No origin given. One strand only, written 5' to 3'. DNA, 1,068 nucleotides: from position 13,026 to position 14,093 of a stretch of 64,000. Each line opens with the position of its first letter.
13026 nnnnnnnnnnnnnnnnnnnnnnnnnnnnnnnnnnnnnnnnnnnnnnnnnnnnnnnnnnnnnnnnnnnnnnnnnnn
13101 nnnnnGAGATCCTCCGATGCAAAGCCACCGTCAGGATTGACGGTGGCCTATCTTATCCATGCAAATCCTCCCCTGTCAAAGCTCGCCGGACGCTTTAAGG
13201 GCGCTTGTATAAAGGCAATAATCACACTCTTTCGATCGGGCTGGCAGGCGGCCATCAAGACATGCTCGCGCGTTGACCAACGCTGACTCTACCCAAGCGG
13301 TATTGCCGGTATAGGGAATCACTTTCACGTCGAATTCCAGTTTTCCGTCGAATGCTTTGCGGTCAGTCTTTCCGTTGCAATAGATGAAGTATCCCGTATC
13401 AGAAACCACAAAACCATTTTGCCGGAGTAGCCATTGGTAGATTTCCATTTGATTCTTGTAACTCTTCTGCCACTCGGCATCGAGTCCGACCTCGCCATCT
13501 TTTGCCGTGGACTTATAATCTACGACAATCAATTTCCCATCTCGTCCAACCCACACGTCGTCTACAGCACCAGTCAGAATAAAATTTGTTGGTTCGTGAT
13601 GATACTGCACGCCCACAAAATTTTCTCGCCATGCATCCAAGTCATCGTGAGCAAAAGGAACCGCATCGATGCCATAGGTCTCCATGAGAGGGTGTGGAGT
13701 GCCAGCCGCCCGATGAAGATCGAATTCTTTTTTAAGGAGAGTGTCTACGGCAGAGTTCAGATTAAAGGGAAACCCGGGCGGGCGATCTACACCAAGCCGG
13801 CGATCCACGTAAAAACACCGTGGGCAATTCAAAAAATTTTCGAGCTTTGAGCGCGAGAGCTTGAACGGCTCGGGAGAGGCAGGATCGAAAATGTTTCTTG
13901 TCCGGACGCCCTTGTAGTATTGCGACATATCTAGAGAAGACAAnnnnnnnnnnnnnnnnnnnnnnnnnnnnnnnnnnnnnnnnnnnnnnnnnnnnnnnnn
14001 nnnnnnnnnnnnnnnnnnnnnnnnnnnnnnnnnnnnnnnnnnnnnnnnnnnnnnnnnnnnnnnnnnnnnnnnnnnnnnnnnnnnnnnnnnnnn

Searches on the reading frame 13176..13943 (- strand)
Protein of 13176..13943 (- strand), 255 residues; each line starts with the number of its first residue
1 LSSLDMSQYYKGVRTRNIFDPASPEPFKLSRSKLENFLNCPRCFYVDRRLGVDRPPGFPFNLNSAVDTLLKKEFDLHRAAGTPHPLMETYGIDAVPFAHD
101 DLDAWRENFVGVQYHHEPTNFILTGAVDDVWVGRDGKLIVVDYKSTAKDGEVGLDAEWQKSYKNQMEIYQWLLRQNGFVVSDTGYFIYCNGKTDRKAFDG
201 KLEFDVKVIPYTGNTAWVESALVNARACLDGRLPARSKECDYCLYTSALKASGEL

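Call 7: search_protein_families(library=pfam, proteins=[window:13176-13943:-], max_evalue=0.1)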
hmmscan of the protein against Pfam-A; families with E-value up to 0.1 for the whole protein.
window:13176-13943:- (255 aa): 3 families
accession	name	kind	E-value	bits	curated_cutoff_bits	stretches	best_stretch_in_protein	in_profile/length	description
PF12705.13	PDDEXK_1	-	1.5e-15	58.3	22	2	114-247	113-244/247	PD-(D/E)XK nuclease superfamily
PF01930.23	Cas_Cas4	-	0.017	15.7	22.7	1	115-244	43-153/160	Domain of unknown function DUF83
PF02011.21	Glyco_hydro_48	-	0.053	12.5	25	1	155-180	339-364/619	Glycosyl hydrolase family 48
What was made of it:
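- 13176..13943 (-): Stand-alone PD-(D/E)XK (Cas4-like) nuclease. It is a conserved core neighbour and is not CRISPR-associated here. PDDEXK_1 at 1.5e-15, call 7.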

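Call 8: search_protein_families(library=padloc, proteins=[window:13176-13943:-], max_evalue=1)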
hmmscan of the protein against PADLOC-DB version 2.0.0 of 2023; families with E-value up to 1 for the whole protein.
window:13176-13943:- (255 aa): 7 families
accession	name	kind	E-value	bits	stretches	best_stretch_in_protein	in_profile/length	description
PDLC01250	Cas4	-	9.1e-08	30.6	1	32-193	4-120/168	"CAS-I,CAS-II,CAS-III,CAS-IV,CAS-V,CAS-VI; acquisition_associated"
PDLC01447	Cas4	-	4.8e-07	28.4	1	29-246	5-154/161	"CAS-I,CAS-II,CAS-III,CAS-IV,CAS-V,CAS-VI; acquisition_associated"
PDLC00943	Cas4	-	6.5e-07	27.5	1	127-246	71-175/180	CRISPR-associated protein Cas4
PDLC02087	Cas4b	-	6.8e-06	24.3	1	119-192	70-137/189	-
PDLC00944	Cas4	-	3.2e-05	22.2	1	120-246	61-173/177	Cas4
PDLC01747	Cas1g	-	0.00082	16.1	1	119-184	59-119/523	-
PDLC01611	Cas4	-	0.0037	15.6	1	122-245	49-152/158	"CAS-I,CAS-II,CAS-III,CAS-IV,CAS-V,CAS-VI; acquisition_associated"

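Call 9: search_protein_families(library=phrogs, proteins=[window:13176-13943:-], max_evalue=1)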
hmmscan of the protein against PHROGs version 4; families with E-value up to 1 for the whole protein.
window:13176-13943:- (255 aa): 8 families
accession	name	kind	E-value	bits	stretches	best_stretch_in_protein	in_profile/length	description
phrog_31195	-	unknown function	2.4e-20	74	1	28-245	5-220/232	-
phrog_1706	-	DNA, RNA and nucleotide metabolism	3e-09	37.7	1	115-253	114-246/293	CRISPR/Cas system associated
phrog_69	-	DNA, RNA and nucleotide metabolism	5.4e-05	23.4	1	129-245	211-319/501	exonuclease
phrog_1218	-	DNA, RNA and nucleotide metabolism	9.1e-05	22.8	1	120-188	137-206/364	exonuclease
phrog_1227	-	DNA, RNA and nucleotide metabolism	0.0053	17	1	141-250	145-258/268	exonuclease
phrog_298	-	DNA, RNA and nucleotide metabolism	0.022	15.1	1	129-190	171-228/293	exonuclease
phrog_36175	-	unknown function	0.19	11.3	1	111-210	301-405/507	-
phrog_1674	-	DNA, RNA and nucleotide metabolism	0.27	11.4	1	138-246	145-259/276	exonuclease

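Call 10: search_protein_families(library=ncbifam, proteins=[window:13176-13943:-], max_evalue=1)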
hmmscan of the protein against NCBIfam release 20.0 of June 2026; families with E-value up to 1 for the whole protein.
window:13176-13943:- (255 aa): 6 families
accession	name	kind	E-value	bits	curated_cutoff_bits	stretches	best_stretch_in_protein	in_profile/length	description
TIGR00372.1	cas4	equivalog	2.4e-06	27.5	65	1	127-246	71-175/180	CRISPR-associated protein Cas4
TIGR02784.1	addA_alphas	equivalog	0.00027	19.4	860.75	1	115-175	1059-1116/1138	double-strand break repair helicase AddA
TIGR02785.1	addA_Gpos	equivalog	0.027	12.3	707.65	1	113-175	1149-1212/1234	helicase-exonuclease AddAB subunit AddA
NF049935.1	cas4g_cas1g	exception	0.12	10.8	560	1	121-193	73-140/546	CRISPR-associated endonuclease Cas4g/Cas1g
NF010485.0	PRK13909.1-2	equivalog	0.17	10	650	1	129-189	849-899/909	RecB-like helicase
TIGR02786.1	addB_alphas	equivalog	0.3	9.1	486.5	1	119-178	877-932/1024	double-strand break repair protein AddB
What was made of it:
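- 13176..13943 (-): TIGR00372 scores 27.5 bits against a cutoff of 65, call 10.
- On tRNA-integrated genomic island / integrative element: The insert holds one ORF with no Pfam, PHROG or NCBIfam hit (calls 7, 9, 10).
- On CRISPR-associated Cas4 (the neighbouring gene 13176-13943): 27.5 bits against a cutoff of 65 (call 10).
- Checked: Pfam, PADLOC, PHROGs and NCBIfam give no hit (calls 7-10).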
